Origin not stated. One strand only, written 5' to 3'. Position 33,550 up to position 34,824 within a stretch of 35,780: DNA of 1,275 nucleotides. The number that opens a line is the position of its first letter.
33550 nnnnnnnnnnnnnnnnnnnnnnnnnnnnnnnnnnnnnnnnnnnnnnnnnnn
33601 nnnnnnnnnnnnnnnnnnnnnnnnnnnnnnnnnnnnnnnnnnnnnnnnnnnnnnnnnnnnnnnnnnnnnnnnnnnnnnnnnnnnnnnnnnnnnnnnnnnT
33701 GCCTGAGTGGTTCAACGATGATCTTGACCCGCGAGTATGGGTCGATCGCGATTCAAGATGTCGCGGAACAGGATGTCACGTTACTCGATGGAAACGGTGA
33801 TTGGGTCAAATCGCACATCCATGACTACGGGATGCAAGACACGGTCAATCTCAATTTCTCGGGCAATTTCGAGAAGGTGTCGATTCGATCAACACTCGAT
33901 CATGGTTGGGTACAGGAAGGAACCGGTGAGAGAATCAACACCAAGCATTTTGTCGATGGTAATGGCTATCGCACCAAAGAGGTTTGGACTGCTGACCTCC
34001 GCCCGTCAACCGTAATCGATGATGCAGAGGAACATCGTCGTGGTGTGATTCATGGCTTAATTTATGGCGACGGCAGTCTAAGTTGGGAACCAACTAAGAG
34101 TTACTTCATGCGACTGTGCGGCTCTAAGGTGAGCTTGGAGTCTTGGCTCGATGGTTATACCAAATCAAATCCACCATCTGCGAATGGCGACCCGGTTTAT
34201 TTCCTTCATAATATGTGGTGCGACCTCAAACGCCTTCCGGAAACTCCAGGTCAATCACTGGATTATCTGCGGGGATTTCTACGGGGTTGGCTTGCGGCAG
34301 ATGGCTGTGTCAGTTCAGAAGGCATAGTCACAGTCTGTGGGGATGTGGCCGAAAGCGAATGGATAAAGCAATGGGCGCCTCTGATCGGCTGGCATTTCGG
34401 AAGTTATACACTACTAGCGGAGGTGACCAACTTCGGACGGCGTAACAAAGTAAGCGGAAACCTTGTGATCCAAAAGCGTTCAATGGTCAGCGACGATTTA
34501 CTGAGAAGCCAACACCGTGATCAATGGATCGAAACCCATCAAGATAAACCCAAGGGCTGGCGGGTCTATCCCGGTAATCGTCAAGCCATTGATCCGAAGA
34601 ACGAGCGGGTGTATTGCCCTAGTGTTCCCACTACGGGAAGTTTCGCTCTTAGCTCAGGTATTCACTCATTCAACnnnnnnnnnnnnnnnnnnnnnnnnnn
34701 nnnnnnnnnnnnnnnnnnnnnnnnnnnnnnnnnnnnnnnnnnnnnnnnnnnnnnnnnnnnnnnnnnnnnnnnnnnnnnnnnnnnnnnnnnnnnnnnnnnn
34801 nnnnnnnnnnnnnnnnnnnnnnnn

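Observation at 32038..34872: gp55-type late sigma factor interrupted by two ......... inteins at conserved Thr and Cys positions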

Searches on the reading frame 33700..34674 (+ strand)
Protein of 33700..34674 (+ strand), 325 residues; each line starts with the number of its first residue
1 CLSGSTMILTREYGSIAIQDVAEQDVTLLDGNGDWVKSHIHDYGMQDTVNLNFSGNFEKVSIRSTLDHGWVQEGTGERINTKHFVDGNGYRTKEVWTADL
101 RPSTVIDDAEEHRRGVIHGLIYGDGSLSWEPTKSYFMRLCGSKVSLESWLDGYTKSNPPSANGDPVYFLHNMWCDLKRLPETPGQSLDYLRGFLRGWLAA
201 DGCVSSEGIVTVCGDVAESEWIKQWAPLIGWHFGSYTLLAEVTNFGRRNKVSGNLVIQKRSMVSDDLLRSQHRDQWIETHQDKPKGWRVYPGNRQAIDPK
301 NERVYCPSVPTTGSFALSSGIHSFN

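Call 7: search_protein_families(library=phrogs, proteins=[window:33700-34674:+], max_evalue=1)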
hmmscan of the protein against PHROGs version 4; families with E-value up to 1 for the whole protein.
seq(325 aa): 0 families

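Call 8: search_protein_families(library=pfam, proteins=[window:33700-34674:+], max_evalue=10)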
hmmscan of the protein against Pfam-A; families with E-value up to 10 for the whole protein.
seq(325 aa): 1 family
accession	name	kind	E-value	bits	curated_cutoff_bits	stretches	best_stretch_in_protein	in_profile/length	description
PF14528.11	LAGLIDADG_3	-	0.00021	21.9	22.5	1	188-208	1-21/82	LAGLIDADG-like domain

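Call 46: search_solved_structures(query=A2, max_evalue=1, show_alignments=1)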
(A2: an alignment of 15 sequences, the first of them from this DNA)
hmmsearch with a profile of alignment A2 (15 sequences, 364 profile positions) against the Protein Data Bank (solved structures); distinct sequences matched with E-value up to 1: 22.
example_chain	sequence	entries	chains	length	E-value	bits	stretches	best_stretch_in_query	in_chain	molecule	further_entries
4qfq_A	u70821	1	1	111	1.1e-05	27.8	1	1-89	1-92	DNA polymerase III, alpha subunit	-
4lx3_A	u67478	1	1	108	1.4e-05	27.5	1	1-89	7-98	DNA polymerase III, alpha subunit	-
7qil_A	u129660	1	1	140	1.4e-05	27.5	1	2-84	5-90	DnaE intein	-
2keq_A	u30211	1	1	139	0.00011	24.6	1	2-94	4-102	DNA polymerase III alpha subunit, Nucleic acid binding OB-fold tRNA/helicase-type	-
4kl5_A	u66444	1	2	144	0.00012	24.5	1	2-94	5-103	DNA polymerase III, alpha subunit, Nucleic acid binding, OB-fold, tRNA/helicase-type chime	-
5ol7_A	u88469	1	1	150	0.00033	23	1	2-89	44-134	DNA-directed DNA polymerase,DNA-directed DNA polymerase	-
5ol6_A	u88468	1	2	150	0.00034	23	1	2-89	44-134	Nucleic acid binding, OB-fold, tRNA/helicase-type,DNA-directed DNA polymerase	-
4kl6_A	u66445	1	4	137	0.00057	22.2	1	2-89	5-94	DNA-directed DNA polymerase,Nucleic acid binding, OB-fold, tRNA/helicase-type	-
1zd7_A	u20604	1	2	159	0.0051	19.1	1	1-89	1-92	DNA polymerase III alpha subunit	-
3nzm_A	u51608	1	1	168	0.006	18.9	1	1-89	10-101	DNA polymerase III subunit alpha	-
7qst_A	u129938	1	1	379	0.0075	18.6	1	3-62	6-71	V-type ATP synthase subunit A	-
4gig_A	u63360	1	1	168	0.04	16.2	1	1-85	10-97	DNA polymerase III subunit alpha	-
5ol5_A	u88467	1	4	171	0.083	15.1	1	2-89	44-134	DNA polymerase III subunit alpha,DNA polymerase III subunit alpha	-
1zde_A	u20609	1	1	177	0.091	15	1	2-89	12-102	DNA polymerase III alpha subunit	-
5ol1_A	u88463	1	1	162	0.1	14.8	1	2-74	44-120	DNA polymerase III subunit alpha,DNA polymerase III subunit alpha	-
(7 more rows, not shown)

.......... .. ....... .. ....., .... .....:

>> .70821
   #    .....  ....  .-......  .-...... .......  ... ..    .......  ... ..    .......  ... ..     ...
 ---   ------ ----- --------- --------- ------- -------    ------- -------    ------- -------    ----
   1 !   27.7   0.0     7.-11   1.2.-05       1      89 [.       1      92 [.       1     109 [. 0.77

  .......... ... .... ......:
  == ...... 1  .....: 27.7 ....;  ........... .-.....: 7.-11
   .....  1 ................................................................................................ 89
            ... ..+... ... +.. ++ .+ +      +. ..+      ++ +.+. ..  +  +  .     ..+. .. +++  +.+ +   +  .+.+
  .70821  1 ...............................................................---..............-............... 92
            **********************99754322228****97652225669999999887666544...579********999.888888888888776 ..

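Call 57: predict_structure(alignment_id=A2)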
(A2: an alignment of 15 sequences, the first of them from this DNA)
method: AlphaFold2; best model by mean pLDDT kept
length: 325 residues; sequences in the alignment: 15
mean_pLDDT: 90.0   pTM: 0.89
mean pLDDT of the five models: 90.0, 89.8, 89.1, 88.8, 88.6
residues with pLDDT >= 90: 224; 70-90: 79; 50-70: 19; < 50: 3
segments of 3 or more residues with pLDDT < 50: 89-91
pLDDT, mean of each block of 10 residues (from residue 1): 96 97 97 95 95 82 93 91 70 77 92 98 90 89 94 93 94 94 93 97 91 93 95 88 84 88 91 88 74 73 96 93 92
secondary structure, 60 per line:
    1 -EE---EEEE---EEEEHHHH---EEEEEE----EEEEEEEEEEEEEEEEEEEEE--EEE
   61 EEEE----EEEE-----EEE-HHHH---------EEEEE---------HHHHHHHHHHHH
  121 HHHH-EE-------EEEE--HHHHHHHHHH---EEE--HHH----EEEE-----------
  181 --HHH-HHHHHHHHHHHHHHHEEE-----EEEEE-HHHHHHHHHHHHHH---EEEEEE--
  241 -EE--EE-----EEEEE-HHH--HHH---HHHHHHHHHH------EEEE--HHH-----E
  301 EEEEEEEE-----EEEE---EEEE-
elements in order: E7-10 E14-17 H18-21 E25-30 E35-55 E58-64 E69-72 E78-80 H82-85 E95-99 H109-124 E135-138 H141-150 E154-156 E166-169 H187-201 E202-204 E210-214 H216-229 E233-238 E253-257 H270-279 E286-289 E300-308 E314-317 E321-324

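Call 60: fold_search(model_id=the predicted structure, library=pdb)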
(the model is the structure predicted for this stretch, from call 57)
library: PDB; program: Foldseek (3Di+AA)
matches with E <= 10: 427; with E <= 0.001: 42
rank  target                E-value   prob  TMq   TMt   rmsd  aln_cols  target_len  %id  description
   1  1lws_A                3.4e-10  1.00  0.56  0.45   9.6       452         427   11  Crystal structure of the intein homing endonuclease PI-SceI bound to its recognition sequence (released 2002-09-27)
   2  1dq3                  5.4e-10  1.00  0.61  0.46   6.0       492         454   10  CRYSTAL STRUCTURE OF AN ARCHAEAL INTEIN-ENCODED HOMING ENDONUCLEASE PI-PFUI (released 2000-07-05)
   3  7qsu                  9.3e-10  1.00  0.49  0.45   7.9       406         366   12  Crystal structure of homing endonuclease-associated TliVMA intein (C1A, d333-339) (released 2022-03-30)
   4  1dfa                  3.0e-09  1.00  0.52  0.44   9.3       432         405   12  CRYSTAL STRUCTURE OF PI-SCEI IN C2 SPACE GROUP (released 1999-12-08)
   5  1um2_A                3.2e-09  1.00  0.54  0.45   7.8       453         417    9  Crystal Structure of the Vma1-Derived Endonuclease with the Ligated Extein Segment (released 2004-09-22)
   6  1vde_B                3.4e-09  1.00  0.51  0.41   9.5       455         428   11  PI-SCEI, A HOMING ENDONUCLEASE WITH PROTEIN SPLICING ACTIVITY (released 1998-04-08)
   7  1jva_B                3.6e-09  1.00  0.55  0.44   9.5       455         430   10  CRYSTAL STRUCTURE OF THE VMA1-DERIVED ENDONUCLEASE BEARING THE N AND C EXTEIN PROPEPTIDES (released 2002-08-29)
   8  1ef0_A                3.8e-09  1.00  0.52  0.42   9.7       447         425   10  CRYSTAL STRUCTURE OF PI-SCEI MINIPRECURSOR (released 2000-06-07)
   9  7qss                  1.2e-08  1.00  0.51  0.41  10.5       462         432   11  Crystal structure of homing endonuclease-associated TliVMA intein (C1A) (released 2022-03-30)
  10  1vde_A                1.8e-08  1.00  0.52  0.42  10.6       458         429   10  PI-SCEI, A HOMING ENDONUCLEASE WITH PROTEIN SPLICING ACTIVITY (released 1998-04-08)
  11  1lwt_A                2.5e-08  1.00  0.57  0.44   9.1       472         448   10  Crystal structure of the intein homing endonuclease PI-SceI bound to its substrate DNA (Ca2+ free) (released 2002-09-27)
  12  1um2_B                5.2e-08  1.00  0.54  0.44   9.9       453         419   10  Crystal Structure of the Vma1-Derived Endonuclease with the Ligated Extein Segment (released 2004-09-22)
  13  1ef0_B                1.0e-07  1.00  0.51  0.44   9.2       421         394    9  CRYSTAL STRUCTURE OF PI-SCEI MINIPRECURSOR (released 2000-06-07)
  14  1jva_A                2.2e-07  1.00  0.56  0.45   8.1       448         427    8  CRYSTAL STRUCTURE OF THE VMA1-DERIVED ENDONUCLEASE BEARING THE N AND C EXTEIN PROPEPTIDES (released 2002-08-29)
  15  3nzm                  1.1e-05  1.00  0.25  0.47   2.9       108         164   22  Crystal structure of DNAE intein with N-extein in redox trap (released 2011-06-01)
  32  3hyj_D                6.8e-04  1.00  0.33  0.50   6.1       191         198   13  Crystal structure of the N-terminal LAGLIDADG domain of DUF199/WhiA (released 2009-09-01)
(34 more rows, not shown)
